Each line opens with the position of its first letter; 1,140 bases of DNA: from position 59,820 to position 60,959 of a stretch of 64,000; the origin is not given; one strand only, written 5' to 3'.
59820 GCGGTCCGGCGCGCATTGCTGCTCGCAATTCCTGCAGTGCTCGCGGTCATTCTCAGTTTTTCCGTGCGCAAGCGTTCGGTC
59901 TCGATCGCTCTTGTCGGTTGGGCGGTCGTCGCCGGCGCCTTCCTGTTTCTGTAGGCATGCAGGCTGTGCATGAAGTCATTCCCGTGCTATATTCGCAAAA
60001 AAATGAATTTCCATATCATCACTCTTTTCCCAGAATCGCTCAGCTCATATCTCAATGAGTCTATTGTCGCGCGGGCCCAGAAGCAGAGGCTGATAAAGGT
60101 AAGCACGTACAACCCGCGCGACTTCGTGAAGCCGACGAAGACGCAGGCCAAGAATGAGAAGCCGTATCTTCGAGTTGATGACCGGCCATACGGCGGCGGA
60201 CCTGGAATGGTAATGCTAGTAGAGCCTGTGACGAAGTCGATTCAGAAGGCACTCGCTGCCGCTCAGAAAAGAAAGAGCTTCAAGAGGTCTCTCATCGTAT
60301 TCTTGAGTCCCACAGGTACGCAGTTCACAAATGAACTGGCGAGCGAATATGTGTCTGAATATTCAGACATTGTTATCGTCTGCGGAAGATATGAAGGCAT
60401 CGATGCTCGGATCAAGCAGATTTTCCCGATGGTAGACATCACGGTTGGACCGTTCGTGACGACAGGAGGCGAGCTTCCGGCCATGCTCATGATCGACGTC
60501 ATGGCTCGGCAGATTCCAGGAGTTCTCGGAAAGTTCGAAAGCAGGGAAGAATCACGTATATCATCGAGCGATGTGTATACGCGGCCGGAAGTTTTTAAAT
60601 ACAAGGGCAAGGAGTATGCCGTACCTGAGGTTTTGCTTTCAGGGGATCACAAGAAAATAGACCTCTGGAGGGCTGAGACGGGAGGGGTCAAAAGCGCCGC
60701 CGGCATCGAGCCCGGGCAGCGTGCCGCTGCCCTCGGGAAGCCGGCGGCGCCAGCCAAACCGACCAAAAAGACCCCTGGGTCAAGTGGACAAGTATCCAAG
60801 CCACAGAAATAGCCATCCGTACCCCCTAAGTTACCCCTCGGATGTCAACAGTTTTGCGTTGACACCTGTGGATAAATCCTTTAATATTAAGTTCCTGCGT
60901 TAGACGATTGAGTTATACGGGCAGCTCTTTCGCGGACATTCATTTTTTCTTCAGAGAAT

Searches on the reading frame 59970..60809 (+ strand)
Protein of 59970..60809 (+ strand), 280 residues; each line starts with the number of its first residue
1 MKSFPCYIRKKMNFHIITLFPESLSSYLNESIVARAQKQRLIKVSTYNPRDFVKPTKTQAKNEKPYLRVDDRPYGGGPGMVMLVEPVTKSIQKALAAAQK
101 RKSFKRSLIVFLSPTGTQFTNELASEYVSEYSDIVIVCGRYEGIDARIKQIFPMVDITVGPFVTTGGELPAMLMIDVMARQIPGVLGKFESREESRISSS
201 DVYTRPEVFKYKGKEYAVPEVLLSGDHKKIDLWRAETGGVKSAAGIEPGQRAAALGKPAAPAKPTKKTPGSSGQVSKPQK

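Call 69: find_encoding_contigs(protein=window:59970-60809:+, flank=10000, max_places=2)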
Protein window:59970-60809:+ (280 aa): 3 contigs read that carry it; 2 places shown.
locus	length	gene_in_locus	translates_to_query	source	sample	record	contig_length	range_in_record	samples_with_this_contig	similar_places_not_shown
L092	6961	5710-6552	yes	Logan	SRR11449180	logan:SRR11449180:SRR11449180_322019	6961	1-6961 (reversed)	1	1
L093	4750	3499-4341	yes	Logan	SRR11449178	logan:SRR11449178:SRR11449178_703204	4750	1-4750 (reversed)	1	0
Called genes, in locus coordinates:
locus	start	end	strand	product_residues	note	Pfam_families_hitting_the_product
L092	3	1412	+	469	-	?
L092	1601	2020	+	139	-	PF04977:DivIC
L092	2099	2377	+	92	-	PF00462:Glutaredoxin, PF13417:GST_N_3 (weak)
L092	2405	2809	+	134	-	PF00254:FKBP_C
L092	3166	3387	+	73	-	-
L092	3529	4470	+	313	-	PF10672:Methyltrans_SAM, PF09445:Methyltransf_15 (weak)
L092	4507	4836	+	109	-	-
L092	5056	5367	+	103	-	PF13083:KH_KhpA-B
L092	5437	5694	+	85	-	-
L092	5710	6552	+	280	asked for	PF01746:tRNA_m1G_MT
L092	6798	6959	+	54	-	?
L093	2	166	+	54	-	?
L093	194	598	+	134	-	PF00254:FKBP_C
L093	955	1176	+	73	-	-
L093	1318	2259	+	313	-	PF10672:Methyltrans_SAM, PF09445:Methyltransf_15 (weak)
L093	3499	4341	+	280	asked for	PF01746:tRNA_m1G_MT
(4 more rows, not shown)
